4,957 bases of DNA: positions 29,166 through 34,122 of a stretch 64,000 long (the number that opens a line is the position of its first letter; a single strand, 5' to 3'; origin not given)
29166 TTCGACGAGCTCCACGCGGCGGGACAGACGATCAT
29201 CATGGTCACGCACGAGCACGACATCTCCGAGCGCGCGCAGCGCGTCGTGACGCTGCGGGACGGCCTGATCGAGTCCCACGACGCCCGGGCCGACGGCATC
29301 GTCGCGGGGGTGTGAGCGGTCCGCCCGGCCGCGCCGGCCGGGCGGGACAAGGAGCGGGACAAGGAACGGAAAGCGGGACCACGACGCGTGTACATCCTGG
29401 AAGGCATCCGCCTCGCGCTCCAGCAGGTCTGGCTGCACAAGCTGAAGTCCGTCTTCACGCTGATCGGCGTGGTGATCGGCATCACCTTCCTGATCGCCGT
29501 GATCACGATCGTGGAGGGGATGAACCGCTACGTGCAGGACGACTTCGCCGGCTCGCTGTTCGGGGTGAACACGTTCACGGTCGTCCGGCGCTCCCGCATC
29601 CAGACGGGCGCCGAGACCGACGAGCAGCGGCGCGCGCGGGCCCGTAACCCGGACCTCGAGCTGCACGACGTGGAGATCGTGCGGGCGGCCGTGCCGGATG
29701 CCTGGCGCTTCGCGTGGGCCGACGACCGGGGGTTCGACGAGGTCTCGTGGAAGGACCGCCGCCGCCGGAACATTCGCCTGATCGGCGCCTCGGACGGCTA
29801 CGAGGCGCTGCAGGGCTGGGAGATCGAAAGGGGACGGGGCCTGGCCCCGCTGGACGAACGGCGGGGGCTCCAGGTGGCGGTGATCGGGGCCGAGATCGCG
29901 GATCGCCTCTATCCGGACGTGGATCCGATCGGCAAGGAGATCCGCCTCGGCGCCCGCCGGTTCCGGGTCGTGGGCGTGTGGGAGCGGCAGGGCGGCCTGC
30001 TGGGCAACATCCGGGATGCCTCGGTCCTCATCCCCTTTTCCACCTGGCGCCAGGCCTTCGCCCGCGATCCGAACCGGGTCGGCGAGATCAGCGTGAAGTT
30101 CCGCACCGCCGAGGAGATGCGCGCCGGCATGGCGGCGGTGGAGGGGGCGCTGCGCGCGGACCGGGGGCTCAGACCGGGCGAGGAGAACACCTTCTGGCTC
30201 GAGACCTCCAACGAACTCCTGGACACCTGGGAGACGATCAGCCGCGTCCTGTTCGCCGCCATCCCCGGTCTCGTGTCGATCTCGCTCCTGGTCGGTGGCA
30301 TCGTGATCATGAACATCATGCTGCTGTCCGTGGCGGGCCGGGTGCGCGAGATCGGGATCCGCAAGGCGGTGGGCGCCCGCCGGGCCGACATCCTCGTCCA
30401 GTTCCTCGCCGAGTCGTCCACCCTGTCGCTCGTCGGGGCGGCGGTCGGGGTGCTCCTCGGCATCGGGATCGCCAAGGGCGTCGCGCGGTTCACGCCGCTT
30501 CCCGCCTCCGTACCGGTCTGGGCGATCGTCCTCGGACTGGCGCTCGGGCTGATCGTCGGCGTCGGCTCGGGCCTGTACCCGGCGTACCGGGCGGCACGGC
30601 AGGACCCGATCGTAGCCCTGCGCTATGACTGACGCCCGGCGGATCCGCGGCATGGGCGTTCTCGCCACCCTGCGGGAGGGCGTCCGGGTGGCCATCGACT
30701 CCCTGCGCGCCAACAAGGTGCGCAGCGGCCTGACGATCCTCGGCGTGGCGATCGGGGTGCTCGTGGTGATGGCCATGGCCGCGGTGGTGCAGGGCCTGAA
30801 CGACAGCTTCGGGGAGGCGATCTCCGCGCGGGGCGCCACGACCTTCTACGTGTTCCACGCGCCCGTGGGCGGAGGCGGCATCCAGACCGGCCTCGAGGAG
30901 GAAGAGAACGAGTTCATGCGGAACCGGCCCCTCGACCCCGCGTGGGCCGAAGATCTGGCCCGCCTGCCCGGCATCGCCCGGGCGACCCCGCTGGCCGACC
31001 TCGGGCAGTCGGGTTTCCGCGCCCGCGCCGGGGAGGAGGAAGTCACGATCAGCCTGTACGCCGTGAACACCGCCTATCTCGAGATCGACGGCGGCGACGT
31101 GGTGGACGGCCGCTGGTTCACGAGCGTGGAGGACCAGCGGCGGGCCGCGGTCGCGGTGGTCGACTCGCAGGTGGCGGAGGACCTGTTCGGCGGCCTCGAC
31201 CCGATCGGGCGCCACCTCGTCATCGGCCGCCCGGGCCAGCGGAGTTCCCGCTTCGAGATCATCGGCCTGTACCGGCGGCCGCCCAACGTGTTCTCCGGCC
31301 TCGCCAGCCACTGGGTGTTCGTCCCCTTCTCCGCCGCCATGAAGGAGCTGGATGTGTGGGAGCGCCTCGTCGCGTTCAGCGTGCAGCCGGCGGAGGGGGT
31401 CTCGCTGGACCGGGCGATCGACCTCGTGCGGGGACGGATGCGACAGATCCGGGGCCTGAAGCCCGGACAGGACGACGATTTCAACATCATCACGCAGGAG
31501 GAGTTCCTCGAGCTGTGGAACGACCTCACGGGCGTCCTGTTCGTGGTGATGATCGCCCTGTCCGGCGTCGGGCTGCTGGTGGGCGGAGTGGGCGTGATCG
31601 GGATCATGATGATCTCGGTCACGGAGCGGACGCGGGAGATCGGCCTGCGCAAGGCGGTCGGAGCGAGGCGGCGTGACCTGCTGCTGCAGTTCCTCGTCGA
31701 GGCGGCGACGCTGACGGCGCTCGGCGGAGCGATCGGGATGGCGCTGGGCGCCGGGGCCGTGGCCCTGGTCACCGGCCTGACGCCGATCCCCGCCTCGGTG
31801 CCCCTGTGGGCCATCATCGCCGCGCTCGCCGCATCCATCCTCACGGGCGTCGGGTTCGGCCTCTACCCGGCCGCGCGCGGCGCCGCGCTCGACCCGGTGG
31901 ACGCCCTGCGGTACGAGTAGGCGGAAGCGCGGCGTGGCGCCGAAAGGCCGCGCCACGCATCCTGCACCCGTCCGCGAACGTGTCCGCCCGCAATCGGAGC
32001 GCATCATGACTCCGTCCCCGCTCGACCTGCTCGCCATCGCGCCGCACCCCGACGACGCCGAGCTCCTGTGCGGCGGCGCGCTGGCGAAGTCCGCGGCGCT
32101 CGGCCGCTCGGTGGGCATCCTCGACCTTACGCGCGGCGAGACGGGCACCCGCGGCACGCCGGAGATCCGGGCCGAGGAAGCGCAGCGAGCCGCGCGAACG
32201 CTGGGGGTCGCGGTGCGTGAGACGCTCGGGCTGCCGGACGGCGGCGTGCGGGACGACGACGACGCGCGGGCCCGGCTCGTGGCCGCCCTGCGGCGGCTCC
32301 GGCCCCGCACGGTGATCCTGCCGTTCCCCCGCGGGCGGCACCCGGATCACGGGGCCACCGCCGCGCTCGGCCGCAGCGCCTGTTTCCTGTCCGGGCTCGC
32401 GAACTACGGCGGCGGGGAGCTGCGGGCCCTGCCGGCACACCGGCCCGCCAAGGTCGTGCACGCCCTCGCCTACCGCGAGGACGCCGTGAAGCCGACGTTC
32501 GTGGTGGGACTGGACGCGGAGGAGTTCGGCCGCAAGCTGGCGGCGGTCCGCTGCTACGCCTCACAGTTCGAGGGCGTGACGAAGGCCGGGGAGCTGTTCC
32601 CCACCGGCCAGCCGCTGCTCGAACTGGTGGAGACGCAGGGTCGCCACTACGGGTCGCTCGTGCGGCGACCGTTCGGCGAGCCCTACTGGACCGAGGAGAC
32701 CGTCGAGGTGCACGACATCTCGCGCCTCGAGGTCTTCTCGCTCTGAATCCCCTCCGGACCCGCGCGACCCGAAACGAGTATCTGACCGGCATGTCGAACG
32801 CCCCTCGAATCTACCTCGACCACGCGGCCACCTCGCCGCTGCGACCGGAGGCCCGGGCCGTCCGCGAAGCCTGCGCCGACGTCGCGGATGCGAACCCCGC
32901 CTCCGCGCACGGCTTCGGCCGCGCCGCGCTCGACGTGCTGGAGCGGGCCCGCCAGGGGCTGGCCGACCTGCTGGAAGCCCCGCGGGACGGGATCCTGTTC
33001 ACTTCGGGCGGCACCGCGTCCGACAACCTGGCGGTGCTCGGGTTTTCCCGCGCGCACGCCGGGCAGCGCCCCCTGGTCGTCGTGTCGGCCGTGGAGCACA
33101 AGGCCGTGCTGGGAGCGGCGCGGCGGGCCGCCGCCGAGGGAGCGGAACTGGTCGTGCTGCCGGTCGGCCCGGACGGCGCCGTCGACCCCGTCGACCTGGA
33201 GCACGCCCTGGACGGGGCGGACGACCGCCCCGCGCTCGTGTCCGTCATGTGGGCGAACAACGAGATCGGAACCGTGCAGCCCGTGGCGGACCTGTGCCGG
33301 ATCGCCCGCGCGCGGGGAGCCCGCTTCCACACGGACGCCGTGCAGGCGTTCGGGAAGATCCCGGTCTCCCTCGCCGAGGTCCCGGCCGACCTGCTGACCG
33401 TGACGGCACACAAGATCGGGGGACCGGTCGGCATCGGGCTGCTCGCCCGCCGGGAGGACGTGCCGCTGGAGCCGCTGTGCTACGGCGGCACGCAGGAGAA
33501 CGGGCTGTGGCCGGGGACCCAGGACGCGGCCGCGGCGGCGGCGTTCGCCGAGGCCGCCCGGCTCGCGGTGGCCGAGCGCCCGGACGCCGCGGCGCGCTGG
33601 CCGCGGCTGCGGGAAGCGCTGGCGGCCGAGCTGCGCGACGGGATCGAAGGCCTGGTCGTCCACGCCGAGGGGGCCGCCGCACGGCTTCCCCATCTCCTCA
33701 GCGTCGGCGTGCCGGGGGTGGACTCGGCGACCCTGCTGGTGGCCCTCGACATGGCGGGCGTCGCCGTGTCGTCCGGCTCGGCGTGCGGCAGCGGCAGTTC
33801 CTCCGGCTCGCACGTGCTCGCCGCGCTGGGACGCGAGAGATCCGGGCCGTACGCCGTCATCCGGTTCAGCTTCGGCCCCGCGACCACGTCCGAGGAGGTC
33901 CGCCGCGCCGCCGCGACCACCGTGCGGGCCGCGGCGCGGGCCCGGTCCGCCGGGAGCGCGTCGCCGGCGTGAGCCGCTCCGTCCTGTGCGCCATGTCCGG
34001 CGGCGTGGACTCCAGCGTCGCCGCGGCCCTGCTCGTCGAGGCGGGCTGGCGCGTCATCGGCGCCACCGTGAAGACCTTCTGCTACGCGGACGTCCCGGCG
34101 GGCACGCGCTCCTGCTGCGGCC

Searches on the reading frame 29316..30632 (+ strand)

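Call 53: search_protein_families(library=pfam, proteins=[window:29316-30632:+], max_evalue=0.00001)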
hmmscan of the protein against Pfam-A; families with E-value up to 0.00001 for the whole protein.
window:29316-30632:+ (438 aa): 2 families
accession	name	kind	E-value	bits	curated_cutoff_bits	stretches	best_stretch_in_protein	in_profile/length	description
PF12704.14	MacB_PCD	-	2e-35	123.4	27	1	45-276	1-205/207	MacB-like periplasmic core domain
PF02687.27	FtsX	-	2e-22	79.9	25.5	1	320-431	4-120/120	FtsX-like permease C-terminal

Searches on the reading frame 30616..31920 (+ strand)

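Call 53: search_protein_families(library=pfam, proteins=[window:30616-31920:+], max_evalue=0.00001)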
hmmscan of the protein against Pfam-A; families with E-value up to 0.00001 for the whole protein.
window:30616-31920:+ (434 aa): 2 families
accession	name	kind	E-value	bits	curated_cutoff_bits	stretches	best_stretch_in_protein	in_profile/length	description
PF12704.14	MacB_PCD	-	5.4e-33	115.5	27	1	37-272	1-205/207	MacB-like periplasmic core domain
PF02687.27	FtsX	-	6.5e-20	71.8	25.5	1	314-423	2-116/120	FtsX-like permease C-terminal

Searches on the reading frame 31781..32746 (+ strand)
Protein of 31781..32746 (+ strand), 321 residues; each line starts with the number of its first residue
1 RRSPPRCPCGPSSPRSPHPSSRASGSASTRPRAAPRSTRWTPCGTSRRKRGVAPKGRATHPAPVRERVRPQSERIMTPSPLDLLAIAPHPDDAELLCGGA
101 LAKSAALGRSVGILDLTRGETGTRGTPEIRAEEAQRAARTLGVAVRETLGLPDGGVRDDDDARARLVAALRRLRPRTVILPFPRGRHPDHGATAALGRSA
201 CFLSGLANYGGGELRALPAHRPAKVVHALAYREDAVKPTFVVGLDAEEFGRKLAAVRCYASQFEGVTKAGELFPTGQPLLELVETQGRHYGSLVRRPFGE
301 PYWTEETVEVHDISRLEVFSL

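Call 53: search_protein_families(library=pfam, proteins=[window:31781-32746:+], max_evalue=0.00001)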
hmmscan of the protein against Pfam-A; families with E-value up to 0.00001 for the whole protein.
window:31781-32746:+ (321 aa): 1 family
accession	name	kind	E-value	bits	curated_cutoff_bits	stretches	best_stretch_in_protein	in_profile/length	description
PF02585.22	PIG-L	-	1.8e-27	96.9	28.2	1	84-200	1-128/129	GlcNAc-PI de-N-acetylase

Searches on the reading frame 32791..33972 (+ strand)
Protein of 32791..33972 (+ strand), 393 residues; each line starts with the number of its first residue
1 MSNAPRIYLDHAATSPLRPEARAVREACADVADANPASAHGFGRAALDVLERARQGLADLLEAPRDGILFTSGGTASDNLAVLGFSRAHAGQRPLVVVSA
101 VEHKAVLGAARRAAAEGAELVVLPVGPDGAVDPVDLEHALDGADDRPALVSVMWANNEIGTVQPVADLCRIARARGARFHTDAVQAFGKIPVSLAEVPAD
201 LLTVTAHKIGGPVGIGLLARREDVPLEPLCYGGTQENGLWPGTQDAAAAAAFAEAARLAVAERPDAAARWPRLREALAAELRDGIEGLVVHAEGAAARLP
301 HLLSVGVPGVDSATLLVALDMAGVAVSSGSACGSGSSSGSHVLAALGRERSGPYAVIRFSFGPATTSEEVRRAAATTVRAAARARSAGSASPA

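Call 75: search_protein_families(library=pfam, proteins=[window:32791-33972:+], max_evalue=0.00001)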
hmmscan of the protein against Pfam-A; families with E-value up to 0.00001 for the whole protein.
window:32791-33972:+ (393 aa): 1 family
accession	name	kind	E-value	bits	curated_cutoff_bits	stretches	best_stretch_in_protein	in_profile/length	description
PF00266.25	Aminotran_5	-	4.1e-61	207.5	21.5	1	7-372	1-370/371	Aminotransferase class-V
